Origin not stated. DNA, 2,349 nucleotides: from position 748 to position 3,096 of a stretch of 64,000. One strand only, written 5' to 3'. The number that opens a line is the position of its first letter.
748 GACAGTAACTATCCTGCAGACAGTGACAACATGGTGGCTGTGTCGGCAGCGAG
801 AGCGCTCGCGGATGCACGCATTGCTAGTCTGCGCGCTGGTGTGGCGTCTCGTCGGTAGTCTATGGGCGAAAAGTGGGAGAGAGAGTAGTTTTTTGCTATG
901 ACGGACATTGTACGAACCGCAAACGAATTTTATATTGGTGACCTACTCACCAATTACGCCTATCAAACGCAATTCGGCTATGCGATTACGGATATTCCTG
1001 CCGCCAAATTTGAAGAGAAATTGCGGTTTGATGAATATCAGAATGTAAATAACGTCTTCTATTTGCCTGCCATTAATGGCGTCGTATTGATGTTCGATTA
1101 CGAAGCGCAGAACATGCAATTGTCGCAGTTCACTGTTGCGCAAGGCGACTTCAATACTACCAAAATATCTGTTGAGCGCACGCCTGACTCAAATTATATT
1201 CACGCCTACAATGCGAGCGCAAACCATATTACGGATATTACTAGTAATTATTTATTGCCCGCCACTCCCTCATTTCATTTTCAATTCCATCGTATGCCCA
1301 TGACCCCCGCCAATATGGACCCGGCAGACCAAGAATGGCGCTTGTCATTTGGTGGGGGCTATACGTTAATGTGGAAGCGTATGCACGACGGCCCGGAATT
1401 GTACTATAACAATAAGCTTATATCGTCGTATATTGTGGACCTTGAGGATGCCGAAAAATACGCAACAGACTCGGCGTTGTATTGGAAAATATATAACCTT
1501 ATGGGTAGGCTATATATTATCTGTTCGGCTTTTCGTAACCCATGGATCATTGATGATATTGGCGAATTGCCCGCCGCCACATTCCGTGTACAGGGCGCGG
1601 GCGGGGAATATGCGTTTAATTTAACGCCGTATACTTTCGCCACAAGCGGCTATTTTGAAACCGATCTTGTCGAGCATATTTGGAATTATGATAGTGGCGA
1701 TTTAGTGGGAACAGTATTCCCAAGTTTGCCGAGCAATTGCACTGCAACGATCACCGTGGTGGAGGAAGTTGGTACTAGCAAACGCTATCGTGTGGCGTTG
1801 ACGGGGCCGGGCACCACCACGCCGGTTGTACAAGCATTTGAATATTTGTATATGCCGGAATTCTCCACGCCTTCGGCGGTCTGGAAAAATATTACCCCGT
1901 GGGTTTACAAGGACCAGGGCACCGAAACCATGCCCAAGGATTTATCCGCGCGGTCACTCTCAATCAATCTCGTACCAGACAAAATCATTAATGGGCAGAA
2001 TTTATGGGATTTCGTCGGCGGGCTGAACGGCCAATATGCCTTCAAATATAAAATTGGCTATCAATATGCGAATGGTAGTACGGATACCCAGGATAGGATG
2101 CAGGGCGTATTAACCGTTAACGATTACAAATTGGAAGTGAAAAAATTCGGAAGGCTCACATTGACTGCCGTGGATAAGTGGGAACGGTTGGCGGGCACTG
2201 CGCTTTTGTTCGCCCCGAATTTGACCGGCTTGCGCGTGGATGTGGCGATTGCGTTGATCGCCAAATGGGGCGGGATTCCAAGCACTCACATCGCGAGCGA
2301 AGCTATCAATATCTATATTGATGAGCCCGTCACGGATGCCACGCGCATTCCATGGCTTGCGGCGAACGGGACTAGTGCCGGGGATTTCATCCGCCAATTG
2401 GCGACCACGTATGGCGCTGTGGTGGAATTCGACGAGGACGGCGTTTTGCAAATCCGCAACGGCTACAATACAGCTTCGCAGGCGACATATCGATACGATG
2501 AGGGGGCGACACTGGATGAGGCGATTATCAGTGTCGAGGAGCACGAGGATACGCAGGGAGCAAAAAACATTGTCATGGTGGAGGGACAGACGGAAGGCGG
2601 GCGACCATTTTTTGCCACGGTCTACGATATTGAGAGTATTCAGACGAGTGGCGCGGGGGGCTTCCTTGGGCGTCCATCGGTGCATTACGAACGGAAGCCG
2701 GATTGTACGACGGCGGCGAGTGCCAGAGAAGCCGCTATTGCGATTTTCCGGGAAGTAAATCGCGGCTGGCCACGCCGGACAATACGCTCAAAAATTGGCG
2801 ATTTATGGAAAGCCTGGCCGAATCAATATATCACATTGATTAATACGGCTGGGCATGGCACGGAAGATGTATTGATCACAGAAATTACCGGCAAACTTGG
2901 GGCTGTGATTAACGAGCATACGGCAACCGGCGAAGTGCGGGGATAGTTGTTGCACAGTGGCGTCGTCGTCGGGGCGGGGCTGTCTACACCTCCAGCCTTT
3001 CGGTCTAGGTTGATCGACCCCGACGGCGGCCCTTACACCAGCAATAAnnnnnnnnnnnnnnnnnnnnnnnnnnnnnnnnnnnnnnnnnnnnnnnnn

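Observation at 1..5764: Mosaic low-GC island ending at a tRNA-Met 3' fragment: right arm of an integrated element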

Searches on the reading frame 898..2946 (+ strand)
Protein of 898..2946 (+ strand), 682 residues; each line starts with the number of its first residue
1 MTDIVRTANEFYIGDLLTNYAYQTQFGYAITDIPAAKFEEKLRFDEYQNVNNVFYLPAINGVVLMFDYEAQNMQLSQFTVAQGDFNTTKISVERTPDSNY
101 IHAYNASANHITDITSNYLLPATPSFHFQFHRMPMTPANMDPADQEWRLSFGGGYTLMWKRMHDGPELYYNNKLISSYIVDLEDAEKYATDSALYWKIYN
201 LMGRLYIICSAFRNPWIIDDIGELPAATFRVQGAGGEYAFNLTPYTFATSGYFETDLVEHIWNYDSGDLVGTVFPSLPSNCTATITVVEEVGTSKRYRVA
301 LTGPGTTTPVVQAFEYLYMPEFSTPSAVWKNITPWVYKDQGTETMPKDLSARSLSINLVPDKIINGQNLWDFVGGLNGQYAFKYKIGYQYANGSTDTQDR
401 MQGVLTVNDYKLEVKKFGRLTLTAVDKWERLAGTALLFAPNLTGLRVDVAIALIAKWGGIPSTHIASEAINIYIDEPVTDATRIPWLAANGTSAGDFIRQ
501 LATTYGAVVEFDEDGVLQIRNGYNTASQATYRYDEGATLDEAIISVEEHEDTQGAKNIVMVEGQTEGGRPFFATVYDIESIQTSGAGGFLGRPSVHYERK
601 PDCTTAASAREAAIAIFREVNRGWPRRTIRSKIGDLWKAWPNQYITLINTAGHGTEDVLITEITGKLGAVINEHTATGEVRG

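Call 7: search_protein_families(library=pfam, proteins=[window:898-2946:+], max_evalue=0.1)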
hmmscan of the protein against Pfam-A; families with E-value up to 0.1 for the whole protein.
window:898-2946:+ (682 aa): 1 family
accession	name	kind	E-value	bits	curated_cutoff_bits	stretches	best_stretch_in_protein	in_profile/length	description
PF22585.3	Sialidase-like_CBM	-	0.0056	17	27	1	506-581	69-137/156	Sialidase-like, CBM domain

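Call 8: search_protein_families(library=phrogs, proteins=[window:898-2946:+], max_evalue=0.1)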
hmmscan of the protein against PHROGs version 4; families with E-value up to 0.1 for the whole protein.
window:898-2946:+ (682 aa): 1 family
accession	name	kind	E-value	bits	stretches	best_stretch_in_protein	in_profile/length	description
phrog_1887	-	tail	2.5e-10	41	1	389-620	375-597/670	tail protein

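Call 9: find_encoding_contigs(protein=window:898-2943:+, flank=10000, max_places=6)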
Protein window:898-2943:+ (682 aa): no gene with exactly this product is on record in the collection.

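Call 16: find_related_loci(query=window:898-2946:+, collection=viral_contigs, flank=10000)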
Query window:898-2946:+ (682 aa) in viral_contigs; peptide patterns used: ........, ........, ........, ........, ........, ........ (x = any residue, [..] = any of these).
1 stretches matched a pattern, but none encodes a relative of the query by tblastn (E <= 1e-3).

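Call 18: find_homologous_proteins(query=window:898-2946:+, max_evalue=0.001)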
Query window:898-2946:+ (682 aa): 4 proteins with E <= 0.001 among 8000 candidates.
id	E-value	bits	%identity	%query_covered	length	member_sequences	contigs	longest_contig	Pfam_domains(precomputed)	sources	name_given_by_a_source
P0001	0.0e+0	1581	100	100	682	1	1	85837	-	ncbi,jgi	jgi:hypothetical protein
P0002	3.2e-137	477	39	100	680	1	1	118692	-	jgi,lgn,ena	-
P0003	5.7e-96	341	34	99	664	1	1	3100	-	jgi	jgi:hypothetical protein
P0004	1.3e-94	336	32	97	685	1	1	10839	-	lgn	-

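Call 19: find_encoding_contigs(protein=P0001, flank=10000)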
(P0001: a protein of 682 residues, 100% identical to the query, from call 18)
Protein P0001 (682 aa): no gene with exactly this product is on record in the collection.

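Call 20: find_encoding_contigs(protein=P0002, flank=10000)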
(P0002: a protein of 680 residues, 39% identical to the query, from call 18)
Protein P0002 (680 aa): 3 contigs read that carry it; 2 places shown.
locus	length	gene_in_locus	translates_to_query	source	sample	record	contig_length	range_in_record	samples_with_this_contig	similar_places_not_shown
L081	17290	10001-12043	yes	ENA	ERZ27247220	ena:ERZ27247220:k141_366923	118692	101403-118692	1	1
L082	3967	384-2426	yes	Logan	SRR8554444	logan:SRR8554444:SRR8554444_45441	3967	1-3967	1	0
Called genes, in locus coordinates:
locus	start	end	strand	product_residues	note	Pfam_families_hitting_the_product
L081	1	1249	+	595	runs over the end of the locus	PF01855:POR_N, PF02775:TPP_enzyme_C, PF12838:Fer4_7 (weak)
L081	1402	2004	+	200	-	PF01558:POR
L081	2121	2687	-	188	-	-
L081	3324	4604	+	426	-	-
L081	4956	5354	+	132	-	-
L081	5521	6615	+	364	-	PF11651:P22_CoatProtein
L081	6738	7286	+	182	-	PF20557:DnaT_2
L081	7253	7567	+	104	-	-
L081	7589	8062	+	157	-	-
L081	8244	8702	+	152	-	-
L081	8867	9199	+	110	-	-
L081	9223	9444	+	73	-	-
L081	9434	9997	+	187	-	-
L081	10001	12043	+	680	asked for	-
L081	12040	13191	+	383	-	-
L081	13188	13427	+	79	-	-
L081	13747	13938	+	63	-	-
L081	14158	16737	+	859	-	PF02839:CBM_5_12 (faint)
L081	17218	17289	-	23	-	?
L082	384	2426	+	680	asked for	-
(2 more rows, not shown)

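Call 21: list_cluster_members(proteins=[P0001, P0002, P0003, P0004])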
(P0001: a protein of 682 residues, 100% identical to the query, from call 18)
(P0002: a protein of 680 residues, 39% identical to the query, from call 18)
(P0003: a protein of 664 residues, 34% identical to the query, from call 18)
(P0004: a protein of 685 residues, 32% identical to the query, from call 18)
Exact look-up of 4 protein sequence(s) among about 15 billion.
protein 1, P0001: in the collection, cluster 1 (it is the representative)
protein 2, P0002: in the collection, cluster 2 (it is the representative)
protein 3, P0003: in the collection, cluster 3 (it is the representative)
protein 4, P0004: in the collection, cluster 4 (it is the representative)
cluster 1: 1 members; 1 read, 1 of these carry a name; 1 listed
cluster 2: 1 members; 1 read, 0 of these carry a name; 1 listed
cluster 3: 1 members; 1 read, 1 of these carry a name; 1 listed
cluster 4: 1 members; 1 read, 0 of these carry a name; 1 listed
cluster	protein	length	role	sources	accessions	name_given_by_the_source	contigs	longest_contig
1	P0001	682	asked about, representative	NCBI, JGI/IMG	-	hypothetical protein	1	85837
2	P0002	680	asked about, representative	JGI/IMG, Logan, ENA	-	-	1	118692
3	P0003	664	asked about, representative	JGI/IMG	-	hypothetical protein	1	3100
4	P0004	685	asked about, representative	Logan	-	-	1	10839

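Call 23: find_encoding_contigs(protein=P0004, flank=10000)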
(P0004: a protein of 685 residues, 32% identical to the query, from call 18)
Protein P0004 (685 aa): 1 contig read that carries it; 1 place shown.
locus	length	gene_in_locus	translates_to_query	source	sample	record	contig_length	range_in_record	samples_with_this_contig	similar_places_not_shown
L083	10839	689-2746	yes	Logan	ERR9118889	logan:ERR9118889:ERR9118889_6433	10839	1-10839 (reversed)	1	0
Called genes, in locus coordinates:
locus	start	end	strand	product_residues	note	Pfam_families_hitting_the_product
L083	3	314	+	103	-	?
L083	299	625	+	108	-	-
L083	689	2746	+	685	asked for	-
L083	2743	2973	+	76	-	-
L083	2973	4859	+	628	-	-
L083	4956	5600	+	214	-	-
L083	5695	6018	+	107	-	-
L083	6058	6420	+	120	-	PF08291:Peptidase_M15_3, PF05951:Peptidase_M15_2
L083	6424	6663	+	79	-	-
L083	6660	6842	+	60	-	-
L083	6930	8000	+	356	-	-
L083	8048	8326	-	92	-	-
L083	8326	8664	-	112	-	-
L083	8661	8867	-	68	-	-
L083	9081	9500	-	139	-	-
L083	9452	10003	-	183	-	PF02511:Thy1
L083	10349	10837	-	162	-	?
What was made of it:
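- On Tailed-phage prophage: The hub's homologues have them nearby (calls 20, 23).
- Sequence homologues lie beside a P22-type coat gene and an endolysin gene (calls 20, 23).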

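Call 24: find_encoding_contigs(protein=P0003, flank=10000)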
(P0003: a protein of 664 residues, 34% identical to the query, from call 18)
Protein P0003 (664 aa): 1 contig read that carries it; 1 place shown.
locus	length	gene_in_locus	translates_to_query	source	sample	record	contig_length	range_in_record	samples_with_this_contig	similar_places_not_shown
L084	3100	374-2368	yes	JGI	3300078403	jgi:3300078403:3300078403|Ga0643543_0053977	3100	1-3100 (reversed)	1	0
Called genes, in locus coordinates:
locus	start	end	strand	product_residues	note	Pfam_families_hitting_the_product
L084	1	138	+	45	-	?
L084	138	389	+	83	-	-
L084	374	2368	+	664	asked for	-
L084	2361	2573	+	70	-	-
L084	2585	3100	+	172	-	?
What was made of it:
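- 898..2946 (+): Tail/baseplate hub protein, 682 aa. The N-terminal ~300 aa form a lectin/CBM-like beta-sandwich. The C-terminal ~370 aa form a gp27 / Mu gp44 / VgrG-type hub. Homologues lie in phage structural modules (calls 20, 23, 24).
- In all three homologous contexts the hub gene is followed by a 70-79 aa ORF, a 383-628 aa protein, and then fibre or lysis genes (calls 20, 23, 24). In L081, L083 and L084 its homologues are followed by a small ORF, a large structural protein, and fibre or endolysin genes (calls 20, 23, 24).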

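Call 43: search_solved_structures(query=window:898-2946:+, max_evalue=1)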
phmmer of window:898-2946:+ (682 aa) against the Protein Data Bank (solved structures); distinct sequences matched with E-value up to 1: 0.

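Call 44: search_dna_similar(query=window:898-2946:+, collection=phages, mode=protein, max_evalue=0.001, max_rows=15)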
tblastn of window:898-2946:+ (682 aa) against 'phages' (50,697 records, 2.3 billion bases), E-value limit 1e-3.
No match.
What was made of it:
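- Tried and rejected: No match (call 44).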

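Call 49: search_protein_families(library=ncbifam, proteins=[window:898-2946:+], max_evalue=0.05)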
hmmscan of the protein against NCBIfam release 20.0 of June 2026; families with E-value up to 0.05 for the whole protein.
window:898-2946:+ (682 aa): 0 families

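Call 50: search_protein_families(library=padloc, proteins=[window:898-2946:+], max_evalue=0.05)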
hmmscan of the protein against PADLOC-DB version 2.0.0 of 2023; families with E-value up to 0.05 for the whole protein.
window:898-2946:+ (682 aa): 0 families

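Call 53: predict_structure(alignment_id=A2)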
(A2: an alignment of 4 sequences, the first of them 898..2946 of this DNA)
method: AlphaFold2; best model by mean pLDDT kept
length: 682 residues; sequences in the alignment: 4
mean_pLDDT: 52.8   pTM: 0.33
mean pLDDT of the five models: 52.8, 47.4, 46.3, 45.9, 42.7
residues with pLDDT >= 90: 4; 70-90: 131; 50-70: 246; < 50: 301
segments of 3 or more residues with pLDDT < 50: 1-109, 242-251, 255-278, 303-329, 338-355, 376-378, 385-425, 476-485, 523-529, 537-541, 548-554, 578-593, 640-642, 667-671
pLDDT, mean of each block of 10 residues (from residue 1): 24 28 23 29 28 23 21 33 38 34 42 54 51 57 75 82 81 86 71 62 67 69 66 59 41 46 41 42 58 55 43 29 31 57 34 52 70 55 46 37 42 37 48 55 71 75 70 55 48 74 75 68 44 50 48 53 78 60 35 63 78 70 60 56 59 62 54 63 52
secondary structure, 60 per line:
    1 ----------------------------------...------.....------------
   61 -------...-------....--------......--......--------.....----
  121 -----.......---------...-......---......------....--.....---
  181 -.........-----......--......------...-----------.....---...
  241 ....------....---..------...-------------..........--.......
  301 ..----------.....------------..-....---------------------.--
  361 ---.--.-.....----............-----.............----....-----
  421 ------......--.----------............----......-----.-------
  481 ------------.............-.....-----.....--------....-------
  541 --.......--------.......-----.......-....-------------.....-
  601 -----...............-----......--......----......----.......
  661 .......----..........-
elements in order (helices of 4 or more, strands of 3 or more residues): H44-48 E78-81 E90-95 E98-103 E112-116 E126-132 E146-151 E155-160 E167-170 E173-177 H182-190 E196-201 E204-209 E216-218 E230-234 E238-244 E251-254 E282-291 E294-302 H313-317 H369-373 E378-389 E395-407 H412-415 H427-432 H447-457 E465-467 H494-505 E507-511 E517-521 E530-533 E543-549 E558-564 E570-576 H578-581 E595-599 H606-620 E626-631 H634-639 E644-649 E654-667 E672-681

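Call 54: search_protein_representatives(alignment_id=A2)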
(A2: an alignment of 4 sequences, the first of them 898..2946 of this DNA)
Query: 4 sequences, 669 profile positions. Proteins with E-value up to 0.001 (for the whole library): 195; up to 1e-10: 101; up to 1e-30: 62. The best 150 are listed.
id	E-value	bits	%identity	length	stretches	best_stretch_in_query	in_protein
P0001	0.0e+00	1136.9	-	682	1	1-669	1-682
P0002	0.0e+00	1102.5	-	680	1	1-669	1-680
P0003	0.0e+00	1077.6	-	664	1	1-669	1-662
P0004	0.0e+00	1035.8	-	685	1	5-669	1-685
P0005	5.7e-219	745.3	-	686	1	1-668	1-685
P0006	1.1e-185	635.3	-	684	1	6-668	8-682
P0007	2.0e-159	548.5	-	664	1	6-668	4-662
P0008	3.6e-158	544.4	-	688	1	1-668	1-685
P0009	1.6e-157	542.2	-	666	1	7-665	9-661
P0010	2.5e-156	538.3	-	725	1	4-667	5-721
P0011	6.3e-148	510.5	-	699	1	2-661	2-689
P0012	1.4e-145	502.8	-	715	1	1-667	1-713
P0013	2.1e-143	495.6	-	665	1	5-638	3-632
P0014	3.0e-130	452.1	-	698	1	6-668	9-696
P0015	2.1e-128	446.0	-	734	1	5-668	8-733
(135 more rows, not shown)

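Call 57: fold_search(model_id=the predicted structure, library=pdb)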
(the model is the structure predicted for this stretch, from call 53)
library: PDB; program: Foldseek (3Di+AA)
matches with E <= 10: 1135; with E <= 0.001: 87
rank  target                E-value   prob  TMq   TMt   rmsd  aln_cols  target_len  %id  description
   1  6j0m_A                6.1e-08  1.00  0.17  0.21  24.3       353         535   12  Cryo-EM Structure of an Extracellular Contractile Injection System, PVC baseplate in extended state (reconstructed wit (released 2019-04-10)
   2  7aef_q                1.1e-07  1.00  0.18  0.21  22.0       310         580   12  Cryo-EM structure of an extracellular contractile injection system in marine bacterium Algoriphagus machipongonensis,  (released 2022-02-23)
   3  9m7n_A                1.4e-07  1.00  0.15  0.17  22.9       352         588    9  Cryo-EM structure of bacteriophage NF5 tail-associated lysin (released 2025-12-17)
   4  3cdd_C                2.7e-07  1.00  0.17  0.30  25.0       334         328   15  Crystal structure of prophage MuSo2, 43 kDa tail protein from Shewanella oneidensis (released 2008-03-11)
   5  3d37_A                2.8e-07  1.00  0.16  0.29  23.5       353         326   15  The crystal structure of the tail protein from Neisseria meningitidis MC58 (released 2008-07-08)
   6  8xcg_J                2.8e-07  0.97  0.11  0.12  25.3       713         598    9  Tail tip complex of bacteriophage lambda in the open state (released 2024-05-01)
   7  7q5p_A                3.0e-07  1.00  0.17  0.18  22.8       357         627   11  Structure of VgrG1 from Pseudomonas protegens. (released 2021-12-15)
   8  9l9p_S                3.5e-07  1.00  0.14  0.12  27.0       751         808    8  Cryo-EM structure of bacteriophage T1 tail tip complex (released 2025-03-12)
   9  7b5h_AJ               3.7e-07  1.00  0.17  0.19  23.0       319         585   11  Cryo-EM structure of the contractile injection system base plate from Anabaena PCC7120 (released 2022-02-23)
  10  8vjh_A                4.6e-07  1.00  0.15  0.14  13.9       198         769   13  Cryo-EM of tail-tip of bacteriophage Chi (released 2024-10-02)
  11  3cdd_D                4.6e-07  1.00  0.16  0.29  24.4       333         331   14  Crystal structure of prophage MuSo2, 43 kDa tail protein from Shewanella oneidensis (released 2008-03-11)
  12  3cdd_F                4.9e-07  1.00  0.16  0.29  24.8       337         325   15  Crystal structure of prophage MuSo2, 43 kDa tail protein from Shewanella oneidensis (released 2008-03-11)
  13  2x53_1                5.1e-07  1.00  0.11  0.18  21.9       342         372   12  Structure of the phage p2 baseplate in its activated conformation with Sr (released 2010-02-16)
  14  9qgm_8A               5.7e-07  1.00  0.17  0.21  21.6       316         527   10  Cryo-EM structure of the PlPVC1 central spike, 3-fold symmetrized (C3), in extended state (released 2025-10-29)
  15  8k35_A                6.1e-07  0.95  0.11  0.09  27.4       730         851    9  Structure of the bacteriophage lambda tail tip complex (released 2023-11-15)
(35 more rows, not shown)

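Call 59: search_solved_structures(query=A3, max_evalue=1)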
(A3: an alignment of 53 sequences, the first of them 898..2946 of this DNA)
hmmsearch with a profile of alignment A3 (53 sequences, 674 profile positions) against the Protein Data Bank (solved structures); distinct sequences matched with E-value up to 1: 1.
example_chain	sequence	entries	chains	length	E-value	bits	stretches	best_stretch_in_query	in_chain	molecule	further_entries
3d37_A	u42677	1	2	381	1.4e-05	27.1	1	384-645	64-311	Tail protein, 43 kDa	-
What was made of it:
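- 898..2946 (+): Profile hit to PDB 3d37_A 'Tail protein, 43 kDa', E 1.4e-5 (call 59).
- On gp27/gp44-type baseplate hub: Family profile against PDB: 3d37_A, E 1.4e-5, residues 384-645 (call 59).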

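Call 60: search_protein_families(library=phrogs, alignment_id=A3, max_evalue=0.001)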
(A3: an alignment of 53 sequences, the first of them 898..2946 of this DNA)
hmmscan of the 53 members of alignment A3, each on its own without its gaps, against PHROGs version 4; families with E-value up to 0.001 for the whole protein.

A. member 1, window:898-2946:+ (682 aa): 1 family
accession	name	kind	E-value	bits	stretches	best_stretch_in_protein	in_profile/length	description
phrog_1887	-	tail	2.5e-10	41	1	389-620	375-597/670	tail protein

B. families by the number of members that match (of 53 scanned): 2 families
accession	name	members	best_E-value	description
phrog_1887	-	16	2.5e-10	tail protein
phrog_177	-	1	3.2e-06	baseplate hub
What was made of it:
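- On gp27/gp44-type baseplate hub: One member hits phrog_177 'baseplate hub' (call 60).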
